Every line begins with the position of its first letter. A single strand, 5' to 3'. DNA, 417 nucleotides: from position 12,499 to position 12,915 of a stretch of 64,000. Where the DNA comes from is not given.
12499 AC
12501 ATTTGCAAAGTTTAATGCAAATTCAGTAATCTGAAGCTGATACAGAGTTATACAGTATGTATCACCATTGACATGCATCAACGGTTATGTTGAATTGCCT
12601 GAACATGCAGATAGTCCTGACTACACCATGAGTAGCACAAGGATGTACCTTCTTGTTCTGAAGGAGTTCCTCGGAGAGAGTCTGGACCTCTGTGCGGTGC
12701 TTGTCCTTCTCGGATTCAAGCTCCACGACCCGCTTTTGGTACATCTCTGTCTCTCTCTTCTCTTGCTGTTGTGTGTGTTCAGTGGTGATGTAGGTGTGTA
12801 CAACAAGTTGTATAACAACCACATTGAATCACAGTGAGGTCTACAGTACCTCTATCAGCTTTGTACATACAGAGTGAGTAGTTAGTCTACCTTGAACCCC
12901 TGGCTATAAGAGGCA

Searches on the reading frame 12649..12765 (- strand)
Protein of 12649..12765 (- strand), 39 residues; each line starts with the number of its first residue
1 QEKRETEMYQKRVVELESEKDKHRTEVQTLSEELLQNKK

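Call 31: search_protein_representatives(alignment_id=A1)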
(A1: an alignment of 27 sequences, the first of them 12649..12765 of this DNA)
Query: 27 sequences, 39 profile positions. Proteins with E-value up to 0.001 (for the whole library): 96; up to 1e-10: 8; up to 1e-30: 0. The best 96 are listed.
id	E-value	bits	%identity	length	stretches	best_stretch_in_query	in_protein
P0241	4.0e-22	93.6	-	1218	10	2-26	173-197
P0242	4.7e-18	80.6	-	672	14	2-34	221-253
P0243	2.8e-15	71.7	-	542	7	4-30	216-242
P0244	2.9e-13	65.3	-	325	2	2-38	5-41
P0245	3.2e-13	65.1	-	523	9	3-25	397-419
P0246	2.0e-12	62.6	-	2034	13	5-25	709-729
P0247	1.7e-11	59.6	-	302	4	4-35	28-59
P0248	6.3e-11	57.8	-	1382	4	6-31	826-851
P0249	1.9e-09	53.1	-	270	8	6-19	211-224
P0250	1.3e-08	50.4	-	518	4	6-35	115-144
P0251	1.4e-08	50.4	-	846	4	2-30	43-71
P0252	1.6e-08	50.1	-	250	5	7-31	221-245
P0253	3.1e-08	49.2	-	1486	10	5-25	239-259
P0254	2.0e-07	46.6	-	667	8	5-33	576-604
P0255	2.0e-07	46.6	-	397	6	5-29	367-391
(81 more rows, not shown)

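Call 34: list_cluster_members(proteins=[P0244])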
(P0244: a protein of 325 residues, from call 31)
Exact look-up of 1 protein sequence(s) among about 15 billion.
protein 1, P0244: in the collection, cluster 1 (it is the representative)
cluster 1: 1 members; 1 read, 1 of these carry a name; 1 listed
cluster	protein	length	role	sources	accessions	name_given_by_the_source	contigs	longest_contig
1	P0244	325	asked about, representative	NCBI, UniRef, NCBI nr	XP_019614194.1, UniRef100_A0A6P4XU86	PREDICTED: uncharacterized protein LOC109462141 [Branchiostoma belcheri] | Uncharacterized protein LOC109462141 n=1 Tax=Branchiostoma belcheri TaxID=7741 ...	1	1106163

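Call 35: find_encoding_contigs(protein=P0244, flank=10000, max_places=3)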
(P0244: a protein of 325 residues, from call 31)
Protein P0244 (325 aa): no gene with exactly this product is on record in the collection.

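Call 43: search_protein_families(library=pfam, proteins=[P0244], max_evalue=0.01)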
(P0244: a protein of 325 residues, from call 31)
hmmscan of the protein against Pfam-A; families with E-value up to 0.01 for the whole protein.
P0244 (325 aa): 3 families
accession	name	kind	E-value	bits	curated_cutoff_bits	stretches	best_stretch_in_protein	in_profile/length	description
PF00538.25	Linker_histone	-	1.6e-08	35.1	22.4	1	81-150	8-73/74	linker histone H1 and H5 family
PF03359.18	GKAP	-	3.9e-06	27.1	27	1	189-284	161-251/344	Guanylate-kinase-associated protein (GKAP) protein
PF24033.1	DUF7342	-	3.5e-05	24.2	31.6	0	255-306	53-103/150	Family of unknown function (DUF7342)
